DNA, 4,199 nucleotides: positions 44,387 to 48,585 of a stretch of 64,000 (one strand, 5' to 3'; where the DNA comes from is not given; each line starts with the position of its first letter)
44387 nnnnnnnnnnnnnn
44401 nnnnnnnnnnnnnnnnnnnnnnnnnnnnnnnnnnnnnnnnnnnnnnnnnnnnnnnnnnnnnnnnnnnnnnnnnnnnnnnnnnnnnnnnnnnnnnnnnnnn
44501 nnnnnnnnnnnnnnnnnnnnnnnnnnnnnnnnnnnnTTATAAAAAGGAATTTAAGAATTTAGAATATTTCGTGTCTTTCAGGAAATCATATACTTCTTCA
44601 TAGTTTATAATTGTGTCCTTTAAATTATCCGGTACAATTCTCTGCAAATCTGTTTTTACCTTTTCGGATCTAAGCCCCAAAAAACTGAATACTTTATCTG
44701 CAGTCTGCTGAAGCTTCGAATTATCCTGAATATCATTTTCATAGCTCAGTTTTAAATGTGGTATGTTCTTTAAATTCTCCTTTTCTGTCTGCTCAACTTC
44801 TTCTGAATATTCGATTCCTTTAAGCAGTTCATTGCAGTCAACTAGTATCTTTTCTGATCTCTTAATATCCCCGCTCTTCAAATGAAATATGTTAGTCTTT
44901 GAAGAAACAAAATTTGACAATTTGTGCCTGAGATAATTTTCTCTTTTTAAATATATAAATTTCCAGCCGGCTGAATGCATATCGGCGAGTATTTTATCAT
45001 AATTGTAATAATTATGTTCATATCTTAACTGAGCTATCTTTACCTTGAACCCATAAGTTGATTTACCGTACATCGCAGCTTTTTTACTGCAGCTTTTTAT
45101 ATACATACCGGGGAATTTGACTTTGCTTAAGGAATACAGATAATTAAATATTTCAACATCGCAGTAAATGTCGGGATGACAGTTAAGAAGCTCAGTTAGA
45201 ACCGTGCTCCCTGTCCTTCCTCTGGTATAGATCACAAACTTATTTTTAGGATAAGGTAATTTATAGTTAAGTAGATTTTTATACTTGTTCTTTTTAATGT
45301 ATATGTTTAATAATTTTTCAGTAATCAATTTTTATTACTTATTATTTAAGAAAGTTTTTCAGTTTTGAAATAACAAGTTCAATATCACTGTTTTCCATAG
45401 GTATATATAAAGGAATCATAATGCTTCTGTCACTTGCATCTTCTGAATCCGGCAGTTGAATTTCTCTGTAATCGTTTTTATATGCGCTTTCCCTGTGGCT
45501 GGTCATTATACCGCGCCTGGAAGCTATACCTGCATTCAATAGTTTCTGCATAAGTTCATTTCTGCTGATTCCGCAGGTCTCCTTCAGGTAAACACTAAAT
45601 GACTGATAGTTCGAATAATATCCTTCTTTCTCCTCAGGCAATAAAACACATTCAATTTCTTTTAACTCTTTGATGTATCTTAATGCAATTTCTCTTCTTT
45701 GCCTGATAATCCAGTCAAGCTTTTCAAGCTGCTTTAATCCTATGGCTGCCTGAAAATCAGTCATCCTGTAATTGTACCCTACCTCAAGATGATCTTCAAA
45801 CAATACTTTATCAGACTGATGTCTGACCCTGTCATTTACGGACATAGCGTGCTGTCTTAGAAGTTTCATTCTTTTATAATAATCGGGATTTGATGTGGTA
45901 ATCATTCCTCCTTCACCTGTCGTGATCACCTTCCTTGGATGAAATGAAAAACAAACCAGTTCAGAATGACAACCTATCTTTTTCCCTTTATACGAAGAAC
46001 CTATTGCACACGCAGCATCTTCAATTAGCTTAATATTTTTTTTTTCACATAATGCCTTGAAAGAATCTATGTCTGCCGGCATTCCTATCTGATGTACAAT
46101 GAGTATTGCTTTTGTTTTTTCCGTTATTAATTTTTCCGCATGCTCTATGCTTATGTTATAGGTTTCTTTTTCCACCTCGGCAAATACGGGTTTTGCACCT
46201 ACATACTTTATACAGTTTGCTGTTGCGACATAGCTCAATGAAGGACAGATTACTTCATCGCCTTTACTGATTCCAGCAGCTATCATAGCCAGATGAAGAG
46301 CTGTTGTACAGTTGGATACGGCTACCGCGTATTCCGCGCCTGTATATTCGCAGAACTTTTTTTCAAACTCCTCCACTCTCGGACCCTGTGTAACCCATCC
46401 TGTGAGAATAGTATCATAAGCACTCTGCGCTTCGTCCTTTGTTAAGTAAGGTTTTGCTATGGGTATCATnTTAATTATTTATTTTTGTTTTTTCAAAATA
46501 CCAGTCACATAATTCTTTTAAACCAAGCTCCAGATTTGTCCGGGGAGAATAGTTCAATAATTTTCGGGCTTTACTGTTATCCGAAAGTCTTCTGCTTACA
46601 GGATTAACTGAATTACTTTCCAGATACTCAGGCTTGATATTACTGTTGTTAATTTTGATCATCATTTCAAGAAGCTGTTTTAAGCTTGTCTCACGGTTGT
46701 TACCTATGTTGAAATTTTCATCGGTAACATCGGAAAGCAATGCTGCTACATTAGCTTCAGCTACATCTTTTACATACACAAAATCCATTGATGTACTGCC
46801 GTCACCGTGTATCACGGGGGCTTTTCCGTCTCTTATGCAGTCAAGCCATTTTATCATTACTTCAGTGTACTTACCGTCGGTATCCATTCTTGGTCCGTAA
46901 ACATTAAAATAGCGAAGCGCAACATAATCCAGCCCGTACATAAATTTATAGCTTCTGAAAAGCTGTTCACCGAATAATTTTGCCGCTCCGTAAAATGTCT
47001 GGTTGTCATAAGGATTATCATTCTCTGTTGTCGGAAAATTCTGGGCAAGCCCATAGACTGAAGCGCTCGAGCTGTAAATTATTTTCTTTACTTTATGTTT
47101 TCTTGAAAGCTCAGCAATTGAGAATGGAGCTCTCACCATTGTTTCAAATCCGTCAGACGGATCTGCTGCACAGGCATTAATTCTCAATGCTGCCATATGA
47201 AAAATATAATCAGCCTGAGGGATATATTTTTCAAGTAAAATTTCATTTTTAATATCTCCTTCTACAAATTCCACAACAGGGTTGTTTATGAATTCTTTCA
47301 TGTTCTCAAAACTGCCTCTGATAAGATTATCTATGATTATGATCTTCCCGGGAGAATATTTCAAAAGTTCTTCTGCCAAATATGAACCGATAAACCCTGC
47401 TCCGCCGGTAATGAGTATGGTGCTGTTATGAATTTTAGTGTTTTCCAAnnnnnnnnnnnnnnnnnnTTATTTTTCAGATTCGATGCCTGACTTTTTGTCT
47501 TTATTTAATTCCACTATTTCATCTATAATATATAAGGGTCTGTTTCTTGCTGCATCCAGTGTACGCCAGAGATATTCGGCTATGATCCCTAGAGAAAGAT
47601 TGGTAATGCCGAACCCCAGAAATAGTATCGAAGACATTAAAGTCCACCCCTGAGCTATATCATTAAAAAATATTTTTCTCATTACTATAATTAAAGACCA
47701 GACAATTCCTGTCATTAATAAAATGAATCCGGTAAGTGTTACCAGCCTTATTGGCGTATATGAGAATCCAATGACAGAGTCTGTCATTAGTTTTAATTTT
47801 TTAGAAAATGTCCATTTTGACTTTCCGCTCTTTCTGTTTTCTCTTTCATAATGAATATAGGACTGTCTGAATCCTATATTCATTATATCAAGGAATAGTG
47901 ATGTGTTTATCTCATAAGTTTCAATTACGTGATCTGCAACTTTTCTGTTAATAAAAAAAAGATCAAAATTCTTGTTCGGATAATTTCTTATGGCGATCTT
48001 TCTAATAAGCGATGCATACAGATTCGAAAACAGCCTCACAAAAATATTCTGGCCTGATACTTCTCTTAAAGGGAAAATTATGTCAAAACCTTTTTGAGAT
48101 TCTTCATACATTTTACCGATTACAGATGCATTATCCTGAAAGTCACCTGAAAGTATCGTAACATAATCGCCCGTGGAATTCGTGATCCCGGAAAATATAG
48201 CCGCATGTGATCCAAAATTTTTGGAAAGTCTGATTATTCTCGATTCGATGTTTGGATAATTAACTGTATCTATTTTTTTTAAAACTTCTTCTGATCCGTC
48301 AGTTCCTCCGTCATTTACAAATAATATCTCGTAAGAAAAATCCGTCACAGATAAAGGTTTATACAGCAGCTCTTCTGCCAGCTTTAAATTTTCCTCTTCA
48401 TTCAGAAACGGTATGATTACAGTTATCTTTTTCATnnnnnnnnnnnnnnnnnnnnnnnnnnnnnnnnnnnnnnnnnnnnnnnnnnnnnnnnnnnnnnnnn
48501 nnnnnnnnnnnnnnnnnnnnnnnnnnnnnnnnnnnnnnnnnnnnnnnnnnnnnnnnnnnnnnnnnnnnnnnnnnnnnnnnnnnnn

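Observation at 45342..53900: Arn-like module with ArnA apparently split into separate SDR and formyltransferase genes, plus extra genes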

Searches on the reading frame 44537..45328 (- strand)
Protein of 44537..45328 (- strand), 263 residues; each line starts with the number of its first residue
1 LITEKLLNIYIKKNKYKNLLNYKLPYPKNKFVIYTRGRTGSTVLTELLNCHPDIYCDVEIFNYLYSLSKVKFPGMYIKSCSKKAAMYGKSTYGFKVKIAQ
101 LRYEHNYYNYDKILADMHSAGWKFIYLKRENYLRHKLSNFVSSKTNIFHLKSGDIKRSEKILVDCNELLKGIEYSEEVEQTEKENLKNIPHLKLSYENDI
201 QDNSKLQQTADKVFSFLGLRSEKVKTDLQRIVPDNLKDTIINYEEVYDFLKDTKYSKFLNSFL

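Call 7: search_protein_families(library=pfam, proteins=[window:44537-45328:-], max_evalue=0.001)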
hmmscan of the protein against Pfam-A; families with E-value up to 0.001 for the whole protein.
window:44537-45328:- (263 aa): 1 family
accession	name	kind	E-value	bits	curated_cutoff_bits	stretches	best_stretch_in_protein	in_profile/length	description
PF13469.12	Sulfotransfer_3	-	0.00018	22.3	27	0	37-60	8-31/216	Sulfotransferase family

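Call 50: search_protein_families(library=pfam, proteins=[window:44537-45328:-], max_evalue=5)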
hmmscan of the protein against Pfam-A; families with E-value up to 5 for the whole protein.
window:44537-45328:- (263 aa): 2 families
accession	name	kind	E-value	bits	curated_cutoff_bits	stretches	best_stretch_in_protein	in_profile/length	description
PF13469.12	Sulfotransfer_3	-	0.00018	22.3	27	1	37-60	8-31/216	Sulfotransferase family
PF23723.1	TPR_EDRF1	-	0.019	14.4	27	1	136-249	250-365/395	Erythroid differentiation-related factor 1-like, TPR repeats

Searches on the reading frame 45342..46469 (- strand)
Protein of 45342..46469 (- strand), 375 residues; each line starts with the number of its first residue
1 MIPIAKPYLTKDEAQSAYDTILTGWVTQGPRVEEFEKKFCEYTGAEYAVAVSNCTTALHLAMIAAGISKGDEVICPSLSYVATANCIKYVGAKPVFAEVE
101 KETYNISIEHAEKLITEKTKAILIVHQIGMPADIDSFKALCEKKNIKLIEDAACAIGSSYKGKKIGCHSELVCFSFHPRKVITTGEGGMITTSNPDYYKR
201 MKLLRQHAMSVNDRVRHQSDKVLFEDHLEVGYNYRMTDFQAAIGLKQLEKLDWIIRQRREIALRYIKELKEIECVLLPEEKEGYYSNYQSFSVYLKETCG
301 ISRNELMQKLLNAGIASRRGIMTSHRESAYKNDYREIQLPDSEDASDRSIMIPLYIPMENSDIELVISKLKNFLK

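Call 4: search_protein_families(library=pfam, proteins=[window:45342-46469:-], max_evalue=0.01)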
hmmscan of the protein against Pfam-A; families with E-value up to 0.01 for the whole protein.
window:45342-46469:- (375 aa): 5 families
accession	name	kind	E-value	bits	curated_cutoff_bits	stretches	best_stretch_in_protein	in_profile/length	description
PF01041.23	DegT_DnrJ_EryC1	-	1.5e-115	386.7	19.8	1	9-370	3-359/360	DegT/DnrJ/EryC1/StrS aminotransferase family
PF00155.27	Aminotran_1_2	-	1.9e-10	41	19.7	1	32-149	44-183/361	Aminotransferase class I and II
PF01053.26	Cys_Met_Meta_PP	-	8.8e-08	31.5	27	1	28-157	50-179/381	Cys/Met metabolism PLP-dependent enzyme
PF00266.25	Aminotran_5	-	9.2e-07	28.6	21.5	1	32-158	45-182/371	Aminotransferase class-V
PF01212.27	Beta_elim_lyase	-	2.3e-05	24.3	27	1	30-156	32-173/288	Beta-eliminating lyase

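Call 5: search_protein_families(library=ncbifam, proteins=[window:45342-46469:-], max_evalue=0.01)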
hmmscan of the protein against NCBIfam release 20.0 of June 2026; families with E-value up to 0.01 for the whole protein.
window:45342-46469:- (375 aa): 39 families (the best 25 are shown)
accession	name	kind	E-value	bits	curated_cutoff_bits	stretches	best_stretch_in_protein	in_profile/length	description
TIGR03588.1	PseC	equivalog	8.1e-105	350.8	423.5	1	1-373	1-379/380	UDP-4-amino-4,6-dideoxy-N-acetyl-beta-L-altrosamine transaminase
NF008658.2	PRK11658.1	equivalog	2e-92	309.8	631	1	2-373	5-376/379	UDP-4-amino-4-deoxy-L-arabinose aminotransferase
TIGR04181.1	NHT_00031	hypoth_equivalog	6.2e-88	295.1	420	1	2-353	1-357/359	LegC family aminotransferase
NF008687.0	PRK11706.1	equivalog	3.5e-68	230.1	375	1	1-374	1-374/375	dTDP-4-amino-4,6-dideoxygalactose transaminase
NF011936.0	PRK15407.1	equivalog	2.1e-59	201.3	423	2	2-206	37-249/440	lipopolysaccharide biosynthesis protein RfbH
TIGR02379.1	ECA_wecE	subfamily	1.2e-56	192.1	434.85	1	1-374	1-375/376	dTDP-4-amino-4,6-dideoxy-D-glucose transaminase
TIGR04427.1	PLP_DesI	equivalog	2.6e-56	191.4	650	1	25-368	46-377/390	dTDP-4-dehydro-6-deoxyglucose aminotransferase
NF005817.0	PRK07683.1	equivalog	2.7e-09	36.2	575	1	41-126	85-169/387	aminotransferase A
NF006569.0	PRK09082.1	subfamily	9.8e-09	34.8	420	1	42-151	87-202/386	methionine aminotransferase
NF006230.0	PRK08363.1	equivalog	1.1e-08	34.3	534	1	49-151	96-193/398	alanine aminotransferase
NF005816.0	PRK07682.1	equivalog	1.5e-08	33.7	620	1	41-126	86-171/390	aminotransferase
NF005732.0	PRK07550.1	equivalog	2e-08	33.7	366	1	49-151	97-205/389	aminotransferase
NF041364.1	GntC_guanitoxin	equivalog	2.2e-08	33.4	415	1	49-126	63-142/356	guanitoxin biosynthesis PLP-dependent (S)-gamma-hydroxy-L-arginine cyclodehydratase GntC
NF004975.0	PRK06348.1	equivalog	2.8e-08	33.1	549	1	47-124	92-168/384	pyridoxal phosphate-dependent aminotransferase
NF004621.0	PRK05957.1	equivalog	5.2e-07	28.7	498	1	50-153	93-201/389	pyridoxal phosphate-dependent aminotransferase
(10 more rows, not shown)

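Call 56: search_solved_structures(query=window:45342-46469:-, max_evalue=1e-50)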
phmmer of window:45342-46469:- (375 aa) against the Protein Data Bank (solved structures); distinct sequences matched with E-value up to 1e-50: 14.
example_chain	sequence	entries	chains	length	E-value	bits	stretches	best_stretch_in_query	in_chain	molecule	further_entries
1mdo_A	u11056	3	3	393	7.4e-78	265.3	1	2-371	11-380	ArnB aminotransferase | UDP-4-amino-4-deoxy-L-arabinose--oxoglutarate aminotransferase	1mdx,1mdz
4oca_A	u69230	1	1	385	4.7e-77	262.7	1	2-371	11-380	UDP-4-amino-4-deoxy-L-arabinose--oxoglutarate aminotransferase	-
8sng_A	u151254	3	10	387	4.7e-71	242.9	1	2-370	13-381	UDP-4-amino-4-deoxy-L-arabinose--oxoglutarate aminotransferase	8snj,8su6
3bn1_A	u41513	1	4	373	2.8e-64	220.6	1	2-372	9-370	Perosamine synthetase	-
3dr7_A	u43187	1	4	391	3.3e-64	220.4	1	2-372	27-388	Putative perosamine synthetase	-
3dr4_A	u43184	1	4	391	2.2e-63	217.7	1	2-372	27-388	Putative perosamine synthetase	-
7b0m_AAA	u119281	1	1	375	1.5e-59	205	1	24-319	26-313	Sugar aminotransferase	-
9bgp_A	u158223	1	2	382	1.6e-59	205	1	1-373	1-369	aminotransferase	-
9bgr_A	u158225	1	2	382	1.1e-58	202.3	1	1-373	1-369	aminotransferase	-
8vr3_A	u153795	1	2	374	1.9e-58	201.4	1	1-329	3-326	DegT/DnrJ/EryC1/StrS aminotransferase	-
8vr5_A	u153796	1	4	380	2.1e-58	201.3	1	1-329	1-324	DegT/DnrJ/EryC1/StrS aminotransferase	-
5uid_A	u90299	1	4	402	6.5e-57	196.4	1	1-371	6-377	Aminotransferase TlmJ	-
7b0d_A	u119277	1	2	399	5.3e-56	193.4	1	11-369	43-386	Glutamine--scyllo-inositol transaminase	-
3frk_A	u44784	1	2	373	1.2e-55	192.2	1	23-371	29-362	QdtB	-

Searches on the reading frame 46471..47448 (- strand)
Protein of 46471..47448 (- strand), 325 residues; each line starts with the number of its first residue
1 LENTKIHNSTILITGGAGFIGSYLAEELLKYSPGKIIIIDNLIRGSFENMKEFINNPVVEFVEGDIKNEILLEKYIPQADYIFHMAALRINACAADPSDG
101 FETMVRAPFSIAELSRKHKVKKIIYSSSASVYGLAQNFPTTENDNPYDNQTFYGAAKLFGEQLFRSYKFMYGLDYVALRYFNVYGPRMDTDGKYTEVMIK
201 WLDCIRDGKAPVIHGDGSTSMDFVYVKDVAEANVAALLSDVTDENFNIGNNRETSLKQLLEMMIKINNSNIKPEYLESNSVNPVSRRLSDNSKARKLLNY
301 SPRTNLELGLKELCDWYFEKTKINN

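Call 4: search_protein_families(library=pfam, proteins=[window:46471-47448:-], max_evalue=0.01)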
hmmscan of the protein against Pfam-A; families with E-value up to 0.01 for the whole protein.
window:46471-47448:- (325 aa): 9 families
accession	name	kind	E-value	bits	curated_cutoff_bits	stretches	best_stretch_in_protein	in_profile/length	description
PF01370.27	Epimerase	-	2e-54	185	20.9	1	11-249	1-240/240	NAD dependent epimerase/dehydratase family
PF16363.11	GDP_Man_Dehyd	-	1.5e-44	153.3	27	1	12-312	1-331/332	GDP-mannose 4,6 dehydratase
PF01073.25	3Beta_HSD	-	3.7e-21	75.8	22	1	12-237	1-229/280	3-beta hydroxysteroid dehydrogenase/isomerase family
PF02719.21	Polysacc_synt_2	-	2.3e-13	50.4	20.2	1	11-185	1-173/293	Polysaccharide biosynthesis protein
PF07993.18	NAD_binding_4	-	5.4e-11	42.6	20.1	1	13-232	1-257/258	Male sterility protein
PF04321.23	RmlD_sub_bind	-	4.2e-08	33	27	1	10-200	2-165/287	RmlD substrate binding domain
PF05368.20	NmrA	-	1.9e-07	31.4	27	1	8-129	2-108/298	NmrA-like family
PF13460.12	NAD_binding_10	-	3.4e-07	30.7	27.2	1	15-180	1-143/184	NAD(P)H-binding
PF00106.31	adh_short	-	0.0046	16.9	26.6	0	10-167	2-163/195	short chain dehydrogenase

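Call 5: search_protein_families(library=ncbifam, proteins=[window:46471-47448:-], max_evalue=0.01)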
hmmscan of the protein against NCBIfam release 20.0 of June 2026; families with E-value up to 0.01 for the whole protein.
window:46471-47448:- (325 aa): 30 families (the best 25 are shown)
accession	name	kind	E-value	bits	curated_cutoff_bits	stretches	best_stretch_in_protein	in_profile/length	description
TIGR01179.1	galE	equivalog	2.3e-47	161.4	262.3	1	11-319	2-327/332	UDP-glucose 4-epimerase GalE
TIGR02197.1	heptose_epim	equivalog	9.4e-42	143.3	274.6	1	11-319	1-315/316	ADP-glyceromanno-heptose 6-epimerase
TIGR04180.1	EDH_00030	hypoth_equivalog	1.3e-38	132.8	475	1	11-304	1-296/297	NAD-dependent 4,6-dehydratase LegB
TIGR01181.1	dTDP_gluc_dehyt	equivalog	3.1e-38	131.6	365.1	1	11-321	2-315/321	dTDP-glucose 4,6-dehydratase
NF011728.1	PRK15181.1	equivalog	2e-31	109.3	760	1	10-321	17-341/348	Vi polysaccharide biosynthesis UDP-N-acetylglucosaminuronic acid C-4 epimerase TviC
NF008360.0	PRK11150.1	equivalog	8.1e-23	81.1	452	1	11-268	2-255/310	ADP-glyceromanno-heptose 6-epimerase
NF007956.0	PRK10675.1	subfamily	4.2e-22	78.7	394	1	11-186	3-183/338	UDP-glucose 4-epimerase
NF007490.0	PRK10084.1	subfamily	3.4e-21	75.7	649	1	11-322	3-339/361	dTDP-glucose 4,6-dehydratase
NF043036.1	ErythonDh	equivalog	5.9e-19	68.4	325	1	11-169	3-165/321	D-erythronate dehydrogenase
NF008872.0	PRK11908.1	equivalog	8.8e-19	67.7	294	1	10-279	3-281/349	bifunctional UDP-4-keto-pentose/UDP-xylose synthase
NF047922.1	GDPFucSynFcl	equivalog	3.6e-18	66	500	1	90-321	67-305/308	GDP-L-fucose synthase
TIGR03466.1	HpnA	hypoth_equivalog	3.6e-18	65.5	367.65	1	10-284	2-263/327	hopanoid-associated sugar epimerase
NF007582.0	PRK10217.1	equivalog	3.5e-16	59.2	698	1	10-317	3-331/355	dTDP-glucose 4,6-dehydratase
NF042423.1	oxyalk_red_Shew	equivalog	4.8e-16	58.7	580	1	6-262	6-246/331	2-alkyl-3-oxoalkanoate reductase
NF005998.1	PRK08125.1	equivalog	1.6e-15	56.6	777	1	8-316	315-648/649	bifunctional UDP-4-amino-4-deoxy-L-arabinose formyltransferase/UDP-glucuronic acid oxidase ArnA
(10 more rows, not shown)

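Call 9: search_solved_structures(query=window:46471-47448:-, max_evalue=1e-10)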
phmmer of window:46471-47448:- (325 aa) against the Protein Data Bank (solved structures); distinct sequences matched with E-value up to 1e-10: 106 (the best 60 are shown).
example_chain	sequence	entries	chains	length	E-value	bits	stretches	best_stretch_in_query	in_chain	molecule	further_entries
6dnt_A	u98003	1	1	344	3.5e-52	181.1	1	8-319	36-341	NAD-dependent epimerase/dehydratase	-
4zrm_A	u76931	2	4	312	2.7e-46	161.7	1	10-321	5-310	UDP-glucose 4-epimerase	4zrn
7ys8_A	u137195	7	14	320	1.1e-38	136.8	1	11-319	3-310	UDP-glucose 4-epimerase | UDP-glucose 4-epimerase along with EC 5.1.3.2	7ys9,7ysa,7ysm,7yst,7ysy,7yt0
1sb8_A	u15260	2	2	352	2.1e-37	132.5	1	11-318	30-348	wbpP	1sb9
10ke_A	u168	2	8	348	1.6e-36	129.6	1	11-319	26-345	Capsular polysaccharide biosynthesis protein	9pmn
6pmh_A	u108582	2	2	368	2.7e-36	128.9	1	9-320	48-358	UDP-glucose 4-epimerase related protein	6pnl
3ru7_A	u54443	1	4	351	4.3e-36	128.2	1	9-319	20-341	WbgU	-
3ru9_A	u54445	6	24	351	5.2e-36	128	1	9-318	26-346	WbgU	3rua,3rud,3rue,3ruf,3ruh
3ruc_A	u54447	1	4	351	5.7e-36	127.8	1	9-318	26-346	WbgU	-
3lu1_A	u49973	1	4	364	5.9e-36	127.8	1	9-318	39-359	WbgU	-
6zl6_A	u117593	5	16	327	8.6e-34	120.7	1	11-316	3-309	Epimerase domain-containing protein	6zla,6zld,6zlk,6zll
6wjb_A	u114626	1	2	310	1.2e-33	120.1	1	10-313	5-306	NAD-dependent epimerase/dehydratase family protein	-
6zlj_A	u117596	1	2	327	2e-33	119.4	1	11-316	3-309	Epimerase domain-containing protein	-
6bwl_A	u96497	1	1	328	8.4e-33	117.4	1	11-324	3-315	Pal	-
6wj9_A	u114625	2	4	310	1.2e-32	116.9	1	10-313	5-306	NAD-dependent epimerase/dehydratase family protein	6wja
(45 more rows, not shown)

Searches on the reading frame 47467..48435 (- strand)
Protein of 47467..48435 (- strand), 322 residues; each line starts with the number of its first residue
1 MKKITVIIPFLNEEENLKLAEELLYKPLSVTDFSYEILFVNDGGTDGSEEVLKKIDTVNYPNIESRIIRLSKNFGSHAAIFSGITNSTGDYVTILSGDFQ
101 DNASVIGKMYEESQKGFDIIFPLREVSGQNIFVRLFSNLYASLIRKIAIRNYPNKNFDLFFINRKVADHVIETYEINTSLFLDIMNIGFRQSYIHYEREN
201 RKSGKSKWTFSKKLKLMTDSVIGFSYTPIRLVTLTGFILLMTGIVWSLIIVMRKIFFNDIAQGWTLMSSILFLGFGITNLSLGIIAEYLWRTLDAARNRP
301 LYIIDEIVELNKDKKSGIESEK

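Call 4: search_protein_families(library=pfam, proteins=[window:47467-48435:-], max_evalue=0.01)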
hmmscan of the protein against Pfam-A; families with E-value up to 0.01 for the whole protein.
window:47467-48435:- (322 aa): 3 families
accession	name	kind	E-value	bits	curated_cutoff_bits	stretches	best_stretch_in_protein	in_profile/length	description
PF00535.33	Glycos_transf_2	-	1.2e-20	74.5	23.3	1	5-144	1-141/168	Glycosyl transferase family 2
PF10111.15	Glyco_tranf_2_2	-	0.00015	21.8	27.3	1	5-98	1-91/276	Glycosyltransferase like family 2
PF12822.12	ECF_trnsprt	-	0.0016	18.9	30.7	1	223-292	21-91/169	ECF transporter, substrate-specific component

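Call 5: search_protein_families(library=ncbifam, proteins=[window:47467-48435:-], max_evalue=0.01)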
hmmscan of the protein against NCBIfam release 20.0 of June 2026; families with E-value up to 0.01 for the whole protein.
window:47467-48435:- (322 aa): 10 families
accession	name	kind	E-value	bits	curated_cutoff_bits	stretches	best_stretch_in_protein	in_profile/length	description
NF047588.1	GlcsyltransPgfSStrep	equivalog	1.4e-45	155.8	500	1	3-306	2-304/308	glycosyltransferase PgfS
NF007986.1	PRK10714.1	equivalog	6.4e-41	140.4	529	1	1-310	5-314/316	undecaprenyl-phosphate 4-deoxy-4-formamido-L-arabinose transferase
TIGR03937.1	PgaC_IcaA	equivalog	3.6e-09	36.1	422.3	1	2-99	45-136/407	poly-beta-1,6-N-acetyl-D-glucosamine synthase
NF007482.0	PRK10073.1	equivalog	1.1e-08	34.5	423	1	2-111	6-104/334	glycosyltransferase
NF041875.1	EPS_EpsD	equivalog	6.8e-05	22.4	370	1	6-108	3-99/325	exopolysaccharide biosynthesis glycosyltransferase EpsD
TIGR04283.1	glyco_like_mftF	equivalog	0.00022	20.9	182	1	4-98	1-82/221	TIGR04283 family arsenosugar biosynthesis glycosyltransferase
NF047683.1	TeichurnBiosyTuaG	equivalog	0.00036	20.3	400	1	3-100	7-98/252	teichuronic acid biosynthesis protein TuaG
NF038302.1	EPS_HpsE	equivalog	0.00082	18.4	300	1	3-109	2-107/307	hormogonium polysaccharide biosynthesis glycosyltransferase HpsE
TIGR04242.1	nodulat_NodC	equivalog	0.0025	16.9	550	1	3-110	49-153/395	chitooligosaccharide synthase NodC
TIGR03965.1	mycofact_glyco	equivalog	0.0026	16.7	280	1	2-98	74-164/467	mycofactocin biosynthesis glycosyltransferase MftF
